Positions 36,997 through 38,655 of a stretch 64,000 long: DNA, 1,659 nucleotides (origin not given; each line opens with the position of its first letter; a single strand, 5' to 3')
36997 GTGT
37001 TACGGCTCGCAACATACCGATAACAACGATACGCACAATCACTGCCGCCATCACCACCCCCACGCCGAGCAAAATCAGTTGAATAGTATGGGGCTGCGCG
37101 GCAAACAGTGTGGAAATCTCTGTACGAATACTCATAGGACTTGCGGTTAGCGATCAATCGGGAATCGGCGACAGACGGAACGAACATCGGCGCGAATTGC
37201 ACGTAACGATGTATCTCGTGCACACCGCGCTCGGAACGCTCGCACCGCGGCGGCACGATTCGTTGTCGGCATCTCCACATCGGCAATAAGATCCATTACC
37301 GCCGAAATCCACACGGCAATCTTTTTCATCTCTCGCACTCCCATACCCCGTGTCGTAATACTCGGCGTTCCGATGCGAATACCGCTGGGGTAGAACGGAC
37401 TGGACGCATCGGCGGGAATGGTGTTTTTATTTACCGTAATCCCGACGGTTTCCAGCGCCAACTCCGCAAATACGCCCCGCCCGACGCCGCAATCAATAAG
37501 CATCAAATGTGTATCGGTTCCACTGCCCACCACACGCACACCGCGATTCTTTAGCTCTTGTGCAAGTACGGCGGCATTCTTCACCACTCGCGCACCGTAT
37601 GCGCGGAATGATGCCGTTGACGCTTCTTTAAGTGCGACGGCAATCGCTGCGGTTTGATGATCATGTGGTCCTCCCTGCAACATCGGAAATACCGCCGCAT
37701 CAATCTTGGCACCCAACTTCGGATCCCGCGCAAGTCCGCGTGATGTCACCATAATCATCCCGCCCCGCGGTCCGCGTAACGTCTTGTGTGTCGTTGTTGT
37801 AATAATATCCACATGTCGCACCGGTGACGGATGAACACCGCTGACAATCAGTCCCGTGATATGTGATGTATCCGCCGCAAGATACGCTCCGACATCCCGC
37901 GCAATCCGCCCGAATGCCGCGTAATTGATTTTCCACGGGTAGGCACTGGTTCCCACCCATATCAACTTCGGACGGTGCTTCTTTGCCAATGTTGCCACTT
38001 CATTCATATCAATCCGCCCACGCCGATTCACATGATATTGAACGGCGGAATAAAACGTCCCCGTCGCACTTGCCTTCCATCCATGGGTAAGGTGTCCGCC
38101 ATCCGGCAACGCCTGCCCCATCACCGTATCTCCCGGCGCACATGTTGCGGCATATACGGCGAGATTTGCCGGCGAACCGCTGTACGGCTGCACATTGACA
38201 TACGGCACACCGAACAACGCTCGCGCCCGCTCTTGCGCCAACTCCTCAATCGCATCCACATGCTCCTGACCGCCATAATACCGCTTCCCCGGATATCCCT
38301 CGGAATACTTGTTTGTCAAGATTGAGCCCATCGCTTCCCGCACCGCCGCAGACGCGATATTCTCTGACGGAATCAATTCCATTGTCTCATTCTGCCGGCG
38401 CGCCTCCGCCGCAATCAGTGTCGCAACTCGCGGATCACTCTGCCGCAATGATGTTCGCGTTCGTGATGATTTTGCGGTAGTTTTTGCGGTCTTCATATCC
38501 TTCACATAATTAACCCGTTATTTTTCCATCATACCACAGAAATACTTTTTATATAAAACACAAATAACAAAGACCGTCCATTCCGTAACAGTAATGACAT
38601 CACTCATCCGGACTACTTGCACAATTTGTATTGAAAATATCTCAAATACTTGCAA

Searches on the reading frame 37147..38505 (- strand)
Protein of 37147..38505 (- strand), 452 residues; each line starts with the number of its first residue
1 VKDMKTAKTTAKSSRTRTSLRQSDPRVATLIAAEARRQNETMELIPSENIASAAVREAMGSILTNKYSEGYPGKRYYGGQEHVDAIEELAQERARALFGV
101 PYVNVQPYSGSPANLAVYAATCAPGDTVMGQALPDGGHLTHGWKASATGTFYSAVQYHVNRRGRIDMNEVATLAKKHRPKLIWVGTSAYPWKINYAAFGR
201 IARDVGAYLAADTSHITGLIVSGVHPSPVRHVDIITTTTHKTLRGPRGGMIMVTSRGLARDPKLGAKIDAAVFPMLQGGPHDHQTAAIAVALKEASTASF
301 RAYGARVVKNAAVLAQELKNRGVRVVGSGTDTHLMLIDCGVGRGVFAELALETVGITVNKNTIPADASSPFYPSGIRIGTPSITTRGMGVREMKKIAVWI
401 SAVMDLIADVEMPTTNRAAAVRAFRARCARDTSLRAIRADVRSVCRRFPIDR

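Call 28: find_related_loci(query=window:37147-38505:-, collection=genome_contigs, flank=1000)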
Query window:37147-38505:- (452 aa) in genome_contigs; peptide patterns used: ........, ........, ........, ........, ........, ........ (x = any residue, [..] = any of these).
362 stretches matched a pattern; 245 encode a relative of the query (tblastn E <= 1e-3); the best 80 are kept; 80 distinct loci.
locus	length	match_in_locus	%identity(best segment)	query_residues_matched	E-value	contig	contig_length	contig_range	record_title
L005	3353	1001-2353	74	1-452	0e+0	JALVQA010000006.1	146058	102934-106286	MAG: Candidatus Moraniibacteriota bacterium isolate A3_metabat2_scaf2bin.005 A3_NODE_25_length_146058_cov_4.111895, whol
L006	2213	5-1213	77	52-452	0e+0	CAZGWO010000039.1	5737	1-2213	MAG TPA_asm: uncultured Pseudobdellovibrionaceae bacterium isolate SRP163575_co2_16 genome assembly, contig: NODE_18806_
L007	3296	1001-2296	62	20-449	0e+0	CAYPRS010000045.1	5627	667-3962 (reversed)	MAG TPA_asm: uncultured Candidatus Saccharibacteria bacterium isolate binchicken_co164_44 genome assembly, contig: NODE_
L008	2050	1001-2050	79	14-363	0e+0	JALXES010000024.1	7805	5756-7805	MAG: Candidatus Moraniibacteriota bacterium isolate T2_metabat2_scaf2bin.417 T2_NODE_14749_length_7805_cov_1.592732, who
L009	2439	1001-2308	59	17-450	0e+0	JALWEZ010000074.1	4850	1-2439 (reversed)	MAG: Candidatus Moraniibacteriota bacterium isolate T11_metabat2_scaf2bin.017 T11_NODE_15235_length_4850_cov_2.547322, w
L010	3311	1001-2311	61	20-450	0e+0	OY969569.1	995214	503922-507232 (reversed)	MAG: Candidatus Gottesmanbacteria bacterium isolate MFD03899.bin.c.1 genome assembly, chromosome: 1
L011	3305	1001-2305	61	18-450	0e+0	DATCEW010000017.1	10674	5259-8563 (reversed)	MAG TPA_asm: Candidatus Paceibacterota bacterium isolate SMAG_U7764 k141_354458, whole genome shotgun sequence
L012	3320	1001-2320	59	13-450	0e+0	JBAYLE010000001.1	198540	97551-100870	MAG: Parcubacteria group bacterium isolate SO_2016_GW1_96 scaffold00141_OW334_2016, whole genome shotgun sequence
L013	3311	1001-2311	60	20-450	0e+0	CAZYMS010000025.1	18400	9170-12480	MAG TPA_asm: uncultured Candidatus Saccharibacteria bacterium isolate SRP296810_co1_257 genome assembly, contig: NODE_30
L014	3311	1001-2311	59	20-450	0e+0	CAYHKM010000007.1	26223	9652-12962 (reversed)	MAG TPA_asm: uncultured Candidatus Saccharibacteria bacterium isolate ERP119705_co13_646 genome assembly, contig: NODE_2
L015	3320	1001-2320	60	17-450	0e+0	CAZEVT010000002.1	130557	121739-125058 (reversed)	MAG TPA_asm: uncultured Gammaproteobacteria bacterium isolate SRP119689_co1_156 genome assembly, contig: NODE_102_length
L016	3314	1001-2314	61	15-450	0e+0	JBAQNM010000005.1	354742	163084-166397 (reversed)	MAG: Candidatus Moraniibacteriota bacterium isolate MFD12002_ilm_asm_bin53 k127_27580, whole genome shotgun sequence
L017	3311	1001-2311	60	20-450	0e+0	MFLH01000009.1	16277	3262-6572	MAG: Candidatus Kaiserbacteria bacterium RIFCSPHIGHO2_02_FULL_54_11b rifcsphigho2_02_scaffold_14216, whole genome shotgu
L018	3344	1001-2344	58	9-450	0e+0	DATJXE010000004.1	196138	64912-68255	MAG TPA_asm: Candidatus Paceibacterota bacterium isolate SMAG_U15118 k141_1702705, whole genome shotgun sequence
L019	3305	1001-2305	58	18-450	0e+0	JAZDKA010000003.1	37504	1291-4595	MAG: Patescibacteria group bacterium isolate MEGAHIT-group-0.51 k141_9632341, whole genome shotgun sequence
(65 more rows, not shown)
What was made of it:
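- Moraniibacteriota (SHMT 74-79% identical, call 28).
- Tried and rejected: The second scan was spent on SHMT to get the taxonomy (call 28).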
